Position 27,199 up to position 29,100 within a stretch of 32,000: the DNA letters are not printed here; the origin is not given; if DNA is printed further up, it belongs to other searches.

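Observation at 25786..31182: Compact sigma-54-linked redox module: PAS activator, NapF-like polyferredoxin, TvNiR-type octahaem cytochrome and haem-c sensor kinase, with the expected partners missing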

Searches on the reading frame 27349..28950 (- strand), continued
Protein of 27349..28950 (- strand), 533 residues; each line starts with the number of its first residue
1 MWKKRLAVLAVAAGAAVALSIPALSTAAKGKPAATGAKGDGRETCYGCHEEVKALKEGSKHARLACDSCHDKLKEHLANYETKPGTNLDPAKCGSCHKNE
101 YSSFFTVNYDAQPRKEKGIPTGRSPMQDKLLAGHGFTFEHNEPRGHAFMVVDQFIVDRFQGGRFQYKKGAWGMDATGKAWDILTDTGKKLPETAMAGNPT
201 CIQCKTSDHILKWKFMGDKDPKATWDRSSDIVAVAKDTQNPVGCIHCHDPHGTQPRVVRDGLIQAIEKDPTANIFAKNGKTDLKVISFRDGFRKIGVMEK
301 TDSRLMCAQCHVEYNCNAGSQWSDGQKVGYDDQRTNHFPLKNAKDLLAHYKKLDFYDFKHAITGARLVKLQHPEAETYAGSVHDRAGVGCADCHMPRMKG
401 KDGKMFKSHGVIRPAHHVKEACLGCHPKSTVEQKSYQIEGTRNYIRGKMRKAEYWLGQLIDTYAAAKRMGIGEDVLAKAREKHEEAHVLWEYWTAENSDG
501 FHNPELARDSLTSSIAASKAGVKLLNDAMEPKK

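Call 33: search_protein_families(library=ncbifam, proteins=[L076:5386-7704:+, L017:7728-8390:+, L074:6382-7155:+, L035:6602-6934:+, L059:9591-10007:+, L078:9234-9731:-, L018:8177-8629:-, L029:4454-4945:-, L054:9184-9747:-], max_evalue=0.001)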
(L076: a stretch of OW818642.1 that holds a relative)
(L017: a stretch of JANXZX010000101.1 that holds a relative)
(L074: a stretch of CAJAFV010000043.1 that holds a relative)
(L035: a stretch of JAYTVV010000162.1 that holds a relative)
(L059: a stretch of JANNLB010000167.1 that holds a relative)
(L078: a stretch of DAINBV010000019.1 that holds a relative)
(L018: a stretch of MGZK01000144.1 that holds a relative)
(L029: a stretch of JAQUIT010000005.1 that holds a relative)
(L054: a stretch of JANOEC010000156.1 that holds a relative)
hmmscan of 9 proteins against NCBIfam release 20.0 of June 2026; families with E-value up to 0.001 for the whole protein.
L076:5386-7704:+ (772 aa): 27 families (the best 25 are shown)
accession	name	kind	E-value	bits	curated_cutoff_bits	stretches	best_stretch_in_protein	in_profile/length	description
NF010055.0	PRK13532.1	equivalog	0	1056.9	904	2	1-561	1-577/830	nitrate reductase catalytic subunit NapA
TIGR01706.1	NAPA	equivalog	0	1013.9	930.55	2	3-562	2-578/830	periplasmic nitrate reductase subunit alpha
TIGR01591.1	Fdh-alpha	equivalog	6.7e-154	513.5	666.25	2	311-769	239-672/672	formate dehydrogenase subunit alpha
NF047855.1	AssmNtatRedNasC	equivalog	4e-111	372.5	1100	1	42-770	22-707/708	assimilatory nitrate reductase catalytic subunit NasC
NF041323.1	Nitr_red_NasA_Halo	equivalog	1.7e-108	363.9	1000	2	48-283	3-237/673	assimilatory nitrate reductase NasA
NF041513.1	formate_DH_Act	exception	2.2e-54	184.7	1400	4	16-283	22-296/1067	formate dehydrogenase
NF012032.0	PRK15488.1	equivalog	1.4e-52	178.7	694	2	1-357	1-328/759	thiosulfate reductase PhsA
TIGR01553.1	formate-DH-alph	equivalog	1.8e-51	175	814.2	3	3-283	2-305/1009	formate dehydrogenase-N subunit alpha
TIGR02166.1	dmsA_ynfE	subfamily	4.8e-51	173.7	777.7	2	3-592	1-592/794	DMSO/selenate family reductase complex A subunit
TIGR01701.1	Fdhalpha-like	subfamily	3.7e-39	134.5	582.15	1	90-501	94-483/744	FdhF/YdeP family oxidoreductase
TIGR02693.1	arsenite_ox_L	equivalog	6.2e-37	127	359.05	2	59-554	72-572/806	arsenate reductase (azurin) large subunit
NF005895.0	PRK07860.1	equivalog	6.5e-36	123.7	802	2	43-265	239-457/811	NADH-quinone oxidoreductase subunit G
TIGR01973.1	NuoG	equivalog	4.8e-32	111.5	470.05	1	44-548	218-602/606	NADH-quinone oxidoreductase subunit NuoG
TIGR00509.1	bisC_fam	subfamily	5.6e-31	107.5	1017.55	2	324-724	279-693/772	molybdopterin guanine dinucleotide-containing S/N-oxide reductase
TIGR03479.1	DMSO_red_II_alp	subfamily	5.6e-30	104.1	984.75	2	48-280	66-305/913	molybdopterin-dependent oxidoreductase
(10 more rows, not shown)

L017:7728-8390:+ (220 aa): 28 families (the best 25 are shown)
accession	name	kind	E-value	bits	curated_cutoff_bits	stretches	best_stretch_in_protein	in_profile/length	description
NF007012.0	PRK09476.1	equivalog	3e-81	272.3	269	1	5-209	4-207/254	ferredoxin-type protein NapG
TIGR00397.1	mauM_napG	subfamily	1.1e-54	185.2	178.85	1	13-208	5-197/213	MauM/NapG family ferredoxin-type protein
TIGR00402.1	napF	equivalog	7.9e-13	48.6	102.2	1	48-199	22-144/149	ferredoxin-type protein NapF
NF042909.1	FMH_DH_FwdF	exception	1.9e-10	40.3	375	1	62-205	56-197/336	tungsten-dependent formylmethanofuran dehydrogenase subunit FwdF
TIGR02951.1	DMSO_dmsB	equivalog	1.3e-07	31.8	214.1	1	100-158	63-109/161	DMSO/selenate family reductase complex B subunit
NF058577.1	FdxA_fam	equivalog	4e-07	30.1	65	1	62-81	8-27/52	4Fe-4S ferredoxin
NF007658.0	PRK10330.1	equivalog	1.6e-06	27.8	260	0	100-125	57-82/181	electron transport protein HydN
TIGR01971.1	NuoI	subfamily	2.5e-06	27.1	113.05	1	145-200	43-95/121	NADH-quinone oxidoreductase, chain I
TIGR02179.1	PorD_KorD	subfamily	6.7e-06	26.1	60.05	1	170-207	9-44/78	2-oxoacid:acceptor oxidoreductase, delta subunit, pyruvate/2-ketoisovalerate family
NF007205.0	PRK09626.1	equivalog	8.8e-06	25.7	93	0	129-199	7-67/105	2-oxoglutarate-acceptor oxidoreductase subunit OorD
NF040864.1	HgcB_ferredoxin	equivalog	1.1e-05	25.1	99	0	61-88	44-68/93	mercury methylation ferredoxin HgcB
NF041715.1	arsenate_red_ArrB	equivalog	1.9e-05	24.3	450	0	62-80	88-106/233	arsenate respiratory reductase iron-sulfur subunit ArrB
TIGR02512.1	FeFe_hydrog_A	subfamily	2e-05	23.7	405.95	0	147-199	10-63/375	[FeFe] hydrogenase, group A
TIGR04105.1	FeFe_hydrog_B1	subfamily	3.3e-05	22.7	450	1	62-79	143-160/462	monomeric [FeFe] hydrogenase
NF040684.1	PorD_Arch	equivalog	7.4e-05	22.8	120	0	172-198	18-44/85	pyruvate synthase subunit PorD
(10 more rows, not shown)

L074:6382-7155:+ (257 aa): 33 families (the best 25 are shown)
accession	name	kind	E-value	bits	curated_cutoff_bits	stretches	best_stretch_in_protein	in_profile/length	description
TIGR02163.1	napH_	subfamily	2e-67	227.4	213.05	1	5-253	1-254/255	NapH/MauN family ferredoxin-type protein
NF007013.0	PRK09477.1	equivalog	3.4e-66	223.3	234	1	3-254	22-278/286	quinol dehydrogenase ferredoxin subunit NapH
NF043039.1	HgcAB_like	equivalog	1.2e-09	38.2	285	1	93-250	198-349/350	HgcAB-like fusion protein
TIGR02494.1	PFLE_PFLC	subfamily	3.9e-08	32.9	174.35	1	195-252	42-99/293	glycyl-radical enzyme activating protein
NF038196.1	ferrodoxin_EFR1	subfamily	8.9e-08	32.5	75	1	202-252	185-231/242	EFR1 family ferrodoxin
NF040864.1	HgcB_ferredoxin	equivalog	2.6e-07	30.4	99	1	198-253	11-64/93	mercury methylation ferredoxin HgcB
TIGR00402.1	napF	equivalog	6.5e-07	29.4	102.2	1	202-251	36-85/149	ferredoxin-type protein NapF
NF005506.0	PRK07118.1-5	equivalog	1.7e-06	27.6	388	1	203-250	218-262/279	Fe-S cluster domain-containing protein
NF006221.0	PRK08348.1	subfamily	1.8e-06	27.6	124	1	199-251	42-93/136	NADH-plastoquinone oxidoreductase subunit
NF004541.0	PRK05888.2-2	equivalog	7.1e-06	26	217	1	201-251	61-112/168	NADH-quinone oxidoreductase subunit NuoI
NF043069.1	T4HPD_activ_SAM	equivalog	8.6e-06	25.3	425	1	198-250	48-97/299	trans-4-hydroxy-L-proline dehydratase activase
NF042909.1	FMH_DH_FwdF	exception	9.2e-06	25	375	1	195-252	251-313/336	tungsten-dependent formylmethanofuran dehydrogenase subunit FwdF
TIGR02700.1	flavo_MJ0208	hypoth_equivalog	1.3e-05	24.6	251.35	1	202-250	149-194/234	dihydromethanopterin reductase (acceptor)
NF045874.1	Vhu_polyferre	exception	1.5e-05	23.9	600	0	195-217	323-345/381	F420-non-reducing hydrogenase associated-polyferredoxin VhuB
TIGR03287.1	methan_mark_16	hypoth_equivalog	2e-05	23.2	363.95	1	193-254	294-351/391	methanogenesis marker 16 metalloprotein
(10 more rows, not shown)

L035:6602-6934:+ (110 aa): 0 families

L059:9591-10007:+ (138 aa): 17 families
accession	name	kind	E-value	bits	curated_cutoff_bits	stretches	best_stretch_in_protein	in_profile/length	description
TIGR00402.1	napF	equivalog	2.7e-07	30.6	102.2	1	48-107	90-146/149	ferredoxin-type protein NapF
TIGR02179.1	PorD_KorD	subfamily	3.7e-06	26.9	60.05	1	54-114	21-75/78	2-oxoacid:acceptor oxidoreductase, delta subunit, pyruvate/2-ketoisovalerate family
TIGR04041.1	activase_YjjW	hypoth_equivalog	9.2e-06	25.3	250.2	1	53-118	32-98/276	YjjW family glycine radical enzyme activase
NF048010.1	SfplDhtActHpsHDes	equivalog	2.6e-05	23.2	430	1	49-107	45-103/298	(2S)-3-sulfopropanediol dehydratase activating enzyme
NF005506.0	PRK07118.1-5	equivalog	4.1e-05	23.2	388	1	55-109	134-262/279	Fe-S cluster domain-containing protein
NF007204.0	PRK09625.1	equivalog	0.0001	22.3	125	1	56-118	57-115/133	pyruvate flavodoxin oxidoreductase subunit delta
TIGR02700.1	flavo_MJ0208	hypoth_equivalog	0.00013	21.3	251.35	1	63-107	149-192/234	dihydromethanopterin reductase (acceptor)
NF041891.1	hdrA_Methbact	equivalog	0.00016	20.1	1300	1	49-107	563-616/762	ferredoxin:CoB-CoM heterodisulfide reductase subunit HdrA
TIGR01944.1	rnfB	subfamily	0.00022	20.9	68.7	1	28-114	83-165/190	RnfABCDGE type electron transport complex subunit B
NF043039.1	HgcAB_like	equivalog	0.00025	20.7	285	0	87-122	295-330/350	HgcAB-like fusion protein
NF040770.1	hetero_SS_HdrA2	exception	0.00029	19.1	1100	1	53-115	572-627/777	CoB-CoM heterodisulfide reductase HdrA2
NF040864.1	HgcB_ferredoxin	equivalog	0.00031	20.5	99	0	89-107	11-29/93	mercury methylation ferredoxin HgcB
NF005503.0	PRK07118.1-2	equivalog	0.00032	20.1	252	1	54-107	130-182/292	RnfABCDGE type electron transport complex subunit B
NF043069.1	T4HPD_activ_SAM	equivalog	0.0004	19.8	425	1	62-109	51-97/299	trans-4-hydroxy-L-proline dehydratase activase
NF042909.1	FMH_DH_FwdF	exception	0.00047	19.4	375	1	56-113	255-315/336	tungsten-dependent formylmethanofuran dehydrogenase subunit FwdF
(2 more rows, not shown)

L078:9234-9731:- (165 aa): 8 families
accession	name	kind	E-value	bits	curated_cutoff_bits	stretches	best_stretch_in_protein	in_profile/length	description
TIGR00229.1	sensory_box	domain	1.3e-20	73.8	22.9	1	21-141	9-126/126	PAS domain S-box protein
NF041777.1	sens_FixL_Rhizob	equivalog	3.5e-15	55.6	850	1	12-146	119-254/485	sensor protein FixL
NF008468.0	PRK11360.1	equivalog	1.2e-09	37.2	646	1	5-143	257-389/616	two-component system sensor histidine kinase AtoS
NF008467.0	PRK11359.1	equivalog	1.5e-09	36.4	857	1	16-142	12-136/800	oxygen-sensing cyclic-di-GMP phosphodiesterase DosP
NF052573.1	HisKinEspAMyxo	equivalog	1.1e-06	27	1400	1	26-135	264-369/755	serine histidine kinase EspA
NF041552.1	TF_PrdR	equivalog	0.00013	20.5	795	1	15-72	136-190/577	sigma-54 dependent transcriptional regulator PrdR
NF041593.1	histid_kinase_PdhS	equivalog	0.00024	19.2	2000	1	18-157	672-802/1041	cell-division control histidine kinase PdhS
NF007298.0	PRK09776.1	equivalog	0.0006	17.8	1135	1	24-133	563-672/1111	diguanylate cyclase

L018:8177-8629:- (150 aa): 3 families
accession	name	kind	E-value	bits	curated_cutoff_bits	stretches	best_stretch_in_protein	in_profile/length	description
NF045676.1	FeExpMbfA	equivalog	1.4e-11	44.4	450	2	4-65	94-155/318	iron exporter MbfA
TIGR04535.1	ferrit_encaps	subfamily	4.2e-05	23.5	125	0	92-134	17-58/114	encapsulin-associated ferritin-like protein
NF058679.1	EncB_fam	subfamily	0.00086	19.3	90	0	97-134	28-65/117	encapsulin nanocompartment ferritin-likeEncB family encapsulin nanocompartment ferritin-like cargo protein cargo protein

L029:4454-4945:- (163 aa): 12 families
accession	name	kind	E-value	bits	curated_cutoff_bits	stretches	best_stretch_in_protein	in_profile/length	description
NF053650.1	PerredPrxQDein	equivalog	1.5e-47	161.3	260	1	20-161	3-142/148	thioredoxin-dependent peroxiredoxin PrxQ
NF006960.0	PRK09437.1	equivalog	7.6e-37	126.6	140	1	14-162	6-153/156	thioredoxin-dependent thiol peroxidase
NF009669.0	PRK13190.1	equivalog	9.2e-16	57.7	261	1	14-141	5-131/203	putative peroxiredoxin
NF040737.1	peroxi_PrxU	equivalog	2.9e-14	53.3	270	1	15-141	39-169/233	thioredoxin-dependent peroxiredoxin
NF009668.0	PRK13189.1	equivalog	3.1e-14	52.7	211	1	11-142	9-141/224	peroxiredoxin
NF002854.0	PRK03147.1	subfamily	1.3e-11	44.7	170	1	14-113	38-137/176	thiol-disulfide oxidoreductase ResA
TIGR03137.1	AhpC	equivalog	1.7e-10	41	272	1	29-142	22-133/187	alkyl hydroperoxide reductase subunit C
NF009670.0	PRK13191.1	equivalog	9.5e-10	38.3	374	1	11-141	6-137/215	putative peroxiredoxin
NF010122.0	PRK13599.1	equivalog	9.7e-10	38.2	456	1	11-142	6-138/220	peroxiredoxin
NF001808.0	PRK00522.1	equivalog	3.7e-08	33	123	1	14-154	20-156/167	thiol peroxidase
NF011576.0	PRK15000.1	subfamily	1.6e-07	31.2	301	1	35-88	31-84/200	peroxiredoxin C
NF041202.1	StoA_CxxC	exception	0.00016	21.6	210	1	17-114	32-130/163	endospore biogenesis thiol-disulfide oxidoreductase StoA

L054:9184-9747:- (187 aa): 0 families
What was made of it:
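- NCBIfam confirms NapA at 1057 bits, NapG and NapH (call 33).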

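Call 43: find_homologous_proteins(query=window:27349-28950:-, max_evalue=1e-30)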
Query window:27349-28950:- (533 aa): 1530 proteins with E <= 1e-30 among 8000 candidates; the best 120 are listed.
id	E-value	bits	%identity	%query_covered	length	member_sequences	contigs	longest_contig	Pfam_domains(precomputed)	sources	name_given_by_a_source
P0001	0.0e+0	1225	96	100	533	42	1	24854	PF09699.16,PF14537.12,PF02335.21,PF14522.12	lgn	-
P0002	0.0e+0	1025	81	100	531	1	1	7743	PF09699.16,PF14537.12,PF02335.21,PF14522.12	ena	-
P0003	0.0e+0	1012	79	100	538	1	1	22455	PF09699.16,PF14537.12,PF02335.21,PF14522.12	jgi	jgi:formate-dependent nitrite reductase cytochrome c552 subunit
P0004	2.9e-298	1008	79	100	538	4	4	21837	PF09699.16,PF14537.12,PF02335.21,PF14522.12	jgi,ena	jgi:formate-dependent nitrite reductase cytochrome c552 subunit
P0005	2.3e-295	998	79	100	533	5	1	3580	PF09699.16,PF14537.12,PF02335.21,PF14522.12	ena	-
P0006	2.3e-291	985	78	99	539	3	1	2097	PF09699.16,PF14537.12,PF02335.21,PF14522.12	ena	-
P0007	2.7e-291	985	77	100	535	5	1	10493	PF09699.16,PF14537.12,PF02335.21,PF14522.12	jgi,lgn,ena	-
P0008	7.6e-291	983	77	99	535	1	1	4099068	PF09699.16,PF14537.12,PF02335.21,PF14522.12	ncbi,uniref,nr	ncbi:ammonia-forming cytochrome c nitrite reductase subunit c552 [Geobacter sp. FeAm09]|uniref:ammon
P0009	2.1e-290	982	77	100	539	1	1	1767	PF09699.16,PF14537.12,PF02335.21,PF14522.12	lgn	-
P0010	1.5e-287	973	75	99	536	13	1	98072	PF09699.16,PF14537.12,PF02335.21,PF14522.12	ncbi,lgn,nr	ncbi:MAG: ammonia-forming cytochrome c nitrite reductase subunit c552 [Desulfuromonadales bacterium]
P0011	9.3e-286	967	76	99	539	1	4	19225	PF09699.16,PF14537.12,PF02335.21,PF14522.12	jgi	jgi:nitrite reductase (cytochrome c-552)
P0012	1.4e-285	966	76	99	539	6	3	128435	PF09699.16,PF14537.12,PF02335.21,PF14522.12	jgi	jgi:formate-dependent nitrite reductase cytochrome c552 subunit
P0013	9.8e-285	963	77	99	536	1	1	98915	PF09699.16,PF14537.12,PF02335.21,PF14522.12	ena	-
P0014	1.4e-284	963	78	93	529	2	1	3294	PF09699.16,PF14537.12,PF02335.21,PF14522.12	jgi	jgi:formate-dependent nitrite reductase cytochrome c552 subunit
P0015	1.2e-283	960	75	100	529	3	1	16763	PF09699.16,PF14537.12,PF02335.21,PF14522.12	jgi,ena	-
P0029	3.7e-281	951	75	100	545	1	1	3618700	PF09699.16,PF14537.12,PF02335.21,PF14522.12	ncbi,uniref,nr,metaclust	ncbi:ammonia-forming cytochrome c nitrite reductase subunit c552 [Geobacter pickeringii]|uniref:nitr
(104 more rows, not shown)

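Call 44: find_encoding_contigs(protein=P0001, flank=8000, max_places=1)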
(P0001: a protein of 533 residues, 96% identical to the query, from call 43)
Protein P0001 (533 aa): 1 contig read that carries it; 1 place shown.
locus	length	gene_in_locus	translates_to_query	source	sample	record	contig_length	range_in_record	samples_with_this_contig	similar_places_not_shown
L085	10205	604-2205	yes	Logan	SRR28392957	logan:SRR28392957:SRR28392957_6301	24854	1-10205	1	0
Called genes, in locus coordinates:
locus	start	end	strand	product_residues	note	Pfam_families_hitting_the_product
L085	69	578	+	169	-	PF12797:Fer4_2 (faint), PF13237:Fer4_10 (faint), PF00037:Fer4 (faint), PF12838:Fer4_7, PF13187:Fer4_9, PF12838:Fer4_7 (weak), PF14697:Fer4_21 (weak), PF13187:Fer4_9 (weak), +3 more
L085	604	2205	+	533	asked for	PF09699:Paired_CXXCH_1 (faint), PF14522:Cytochrome_C7 (faint), PF14537:Cytochrom_c3_2 (faint), PF02335:Cytochrom_C552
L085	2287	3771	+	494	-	PF11845:Tll0287-like, PF00512:HisKA, PF02518:HATPase_c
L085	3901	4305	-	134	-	-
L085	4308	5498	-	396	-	PF13203:DUF2201_N, PF09967:DUF2201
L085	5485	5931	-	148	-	PF09335:VTT_dom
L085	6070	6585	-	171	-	PF00578:AhpC-TSA, PF08534:Redoxin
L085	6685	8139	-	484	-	PF00361:Proton_antipo_M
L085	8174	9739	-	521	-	PF00361:Proton_antipo_M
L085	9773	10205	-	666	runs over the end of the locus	PF00662:Proton_antipo_N, PF00361:Proton_antipo_M, PF01010:Proton_antipo_C (faint)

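Call 45: find_encoding_contigs(protein=P0003, flank=8000, max_places=1)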
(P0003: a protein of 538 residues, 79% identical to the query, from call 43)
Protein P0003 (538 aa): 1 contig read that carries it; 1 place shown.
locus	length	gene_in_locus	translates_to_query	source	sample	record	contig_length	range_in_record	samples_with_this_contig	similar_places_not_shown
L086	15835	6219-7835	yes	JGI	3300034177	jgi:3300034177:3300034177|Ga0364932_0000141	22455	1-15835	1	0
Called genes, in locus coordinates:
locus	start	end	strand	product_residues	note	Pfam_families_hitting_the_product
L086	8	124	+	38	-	-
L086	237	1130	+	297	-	PF02629:CoA_binding, PF13380:CoA_binding_2 (weak), PF13607:Succ_CoA_lig, PF00549:Ligase_CoA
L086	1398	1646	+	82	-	PF03927:NapD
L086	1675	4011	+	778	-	PF10518:TAT_signal (weak), PF04879:Molybdop_Fe4S4, PF00384:Molybdopterin, PF01568:Molydop_binding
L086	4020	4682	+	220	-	PF13534:Fer4_17 (faint), PF13187:Fer4_9 (faint), PF13183:Fer4_8 (faint), PF25160:LdpA_Fe-S-bd (faint), PF00037:Fer4 (faint), PF12797:Fer4_2 (faint), PF12838:Fer4_7, PF12838:Fer4_7 (weak), +4 more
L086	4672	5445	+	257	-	PF12801:Fer4_5, PF00037:Fer4 (faint), PF12837:Fer4_6 (faint), PF13484:Fer4_16 (faint), PF12801:Fer4_5 (weak), PF13237:Fer4_10, PF12838:Fer4_7 (weak), PF13187:Fer4_9 (weak)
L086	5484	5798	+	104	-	-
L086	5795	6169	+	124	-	PF13237:Fer4_10 (faint), PF14697:Fer4_21 (weak), PF12838:Fer4_7 (weak), PF00037:Fer4 (weak), PF12797:Fer4_2 (weak), PF12837:Fer4_6 (weak)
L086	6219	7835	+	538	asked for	PF09699:Paired_CXXCH_1 (faint), PF14522:Cytochrome_C7 (faint), PF14537:Cytochrom_c3_2 (faint), PF02335:Cytochrom_C552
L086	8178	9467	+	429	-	PF00072:Response_reg, PF00989:PAS, PF08448:PAS_4, PF13188:PAS_8 (weak), PF13426:PAS_9, PF00990:GGDEF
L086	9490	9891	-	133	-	PF14534:DUF4440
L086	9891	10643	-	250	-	PF13512:TPR_18, PF13174:TPR_6 (faint), PF13424:TPR_12 (faint), PF13525:YfiO, PF07719:TPR_2 (faint), PF13428:TPR_14 (faint), PF13432:TPR_16 (faint), PF14559:TPR_19 (faint)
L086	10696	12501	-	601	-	PF00009:GTP_EFTU, PF01926:MMR_HSR1 (faint), PF22042:EF-G_D2 (weak), PF03144:GTP_EFTU_D2, PF00679:EFG_C, PF21018:BipA_C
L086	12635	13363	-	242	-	PF13181:TPR_8 (faint), PF13428:TPR_14 (faint)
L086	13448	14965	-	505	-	PF01464:SLT, PF01476:LysM (weak), PF23446:LysM1_NFP_LYK (faint), PF23473:LysM3_LYK4_5 (faint), PF01476:LysM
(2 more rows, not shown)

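Call 46: find_encoding_contigs(protein=P0029, flank=8000, max_places=1)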
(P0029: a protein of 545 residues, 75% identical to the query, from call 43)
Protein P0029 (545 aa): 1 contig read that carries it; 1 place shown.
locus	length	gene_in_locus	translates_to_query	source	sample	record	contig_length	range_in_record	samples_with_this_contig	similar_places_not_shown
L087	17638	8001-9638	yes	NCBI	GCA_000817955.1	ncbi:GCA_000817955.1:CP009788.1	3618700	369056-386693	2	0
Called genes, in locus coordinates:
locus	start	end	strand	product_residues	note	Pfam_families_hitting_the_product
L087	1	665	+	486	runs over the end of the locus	-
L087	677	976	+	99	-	-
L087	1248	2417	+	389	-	PF13203:DUF2201_N, PF09967:DUF2201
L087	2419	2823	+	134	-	-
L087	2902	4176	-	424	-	PF05736:OprF, PF13505:OMP_b-brl, PF02462:Opacity (faint), PF02412:TSP_3 (weak), PF00691:OmpA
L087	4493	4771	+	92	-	PF03927:NapD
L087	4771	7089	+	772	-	PF04879:Molybdop_Fe4S4, PF00384:Molybdopterin, PF01568:Molydop_binding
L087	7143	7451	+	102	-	-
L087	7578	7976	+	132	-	PF00037:Fer4 (faint), PF12797:Fer4_2 (faint), PF12798:Fer4_3 (faint), PF13187:Fer4_9 (weak), PF12838:Fer4_7, PF14697:Fer4_21 (weak), PF12838:Fer4_7 (weak), PF13187:Fer4_9 (weak), +4 more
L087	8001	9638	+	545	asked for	PF09699:Paired_CXXCH_1 (faint), PF14522:Cytochrome_C7 (faint), PF14537:Cytochrom_c3_2 (faint), PF02335:Cytochrom_C552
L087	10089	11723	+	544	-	PF00497:SBP_bac_3, PF02518:HATPase_c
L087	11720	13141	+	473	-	PF00072:Response_reg, PF00158:Sigma54_activat, PF14532:Sigma54_activ_2, PF07728:AAA_5 (weak), PF25601:AAA_lid_14, PF02954:HTH_8 (weak)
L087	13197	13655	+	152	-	PF02639:DUF188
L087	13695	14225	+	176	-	PF07152:YaeQ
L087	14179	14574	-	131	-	PF00076:RRM_1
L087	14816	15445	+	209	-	PF03458:Gly_transporter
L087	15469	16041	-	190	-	PF01339:CheB_methylest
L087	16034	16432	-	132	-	PF00072:Response_reg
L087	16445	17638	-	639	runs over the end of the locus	PF05228:CHASE4, PF08447:PAS_3, PF00512:HisKA (weak), PF13581:HATPase_c_2 (weak), PF02518:HATPase_c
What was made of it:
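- G. pickeringii has napD-A-B, the ferredoxin (55% identical) and the cytochrome gene next to the same OmpA-like and DUF2201 flanking genes (call 46).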
